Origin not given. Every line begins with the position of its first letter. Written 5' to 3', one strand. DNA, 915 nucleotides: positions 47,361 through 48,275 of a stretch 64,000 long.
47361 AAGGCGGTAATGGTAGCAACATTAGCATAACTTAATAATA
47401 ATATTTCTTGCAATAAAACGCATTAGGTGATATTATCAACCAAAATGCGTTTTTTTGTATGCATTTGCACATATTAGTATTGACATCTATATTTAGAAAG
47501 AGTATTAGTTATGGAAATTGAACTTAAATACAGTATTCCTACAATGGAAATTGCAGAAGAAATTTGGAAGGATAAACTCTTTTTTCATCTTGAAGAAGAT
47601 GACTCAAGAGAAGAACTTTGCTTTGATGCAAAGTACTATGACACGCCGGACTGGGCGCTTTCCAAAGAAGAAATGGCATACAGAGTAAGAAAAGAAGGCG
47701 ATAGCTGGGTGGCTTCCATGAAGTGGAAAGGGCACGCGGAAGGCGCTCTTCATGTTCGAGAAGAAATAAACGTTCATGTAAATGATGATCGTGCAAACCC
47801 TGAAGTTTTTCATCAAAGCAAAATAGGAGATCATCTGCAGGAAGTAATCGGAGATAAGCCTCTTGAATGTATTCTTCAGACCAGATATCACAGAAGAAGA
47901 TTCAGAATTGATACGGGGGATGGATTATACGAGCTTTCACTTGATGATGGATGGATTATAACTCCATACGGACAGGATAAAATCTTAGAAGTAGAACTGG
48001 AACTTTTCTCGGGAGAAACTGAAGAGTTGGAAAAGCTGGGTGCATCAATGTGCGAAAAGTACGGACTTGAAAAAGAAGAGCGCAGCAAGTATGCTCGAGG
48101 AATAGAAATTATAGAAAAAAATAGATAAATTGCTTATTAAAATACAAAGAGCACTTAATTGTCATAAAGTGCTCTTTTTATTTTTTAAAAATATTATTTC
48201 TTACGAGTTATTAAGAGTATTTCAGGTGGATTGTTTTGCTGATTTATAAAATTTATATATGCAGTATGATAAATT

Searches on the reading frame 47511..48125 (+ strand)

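Call 3: search_protein_families(library=pfam, proteins=[window:47511-48125:+], max_evalue=0.01)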
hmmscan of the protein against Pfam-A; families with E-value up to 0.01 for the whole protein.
window:47511-48125:+ (205 aa): 2 families
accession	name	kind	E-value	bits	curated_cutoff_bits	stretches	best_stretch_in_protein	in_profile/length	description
PF01928.26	CYTH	-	3.8e-14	53.3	23.2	1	2-197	3-178/179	CYTH domain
PF09359.15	VTC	-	0.0092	16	23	0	103-153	125-174/235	VTC domain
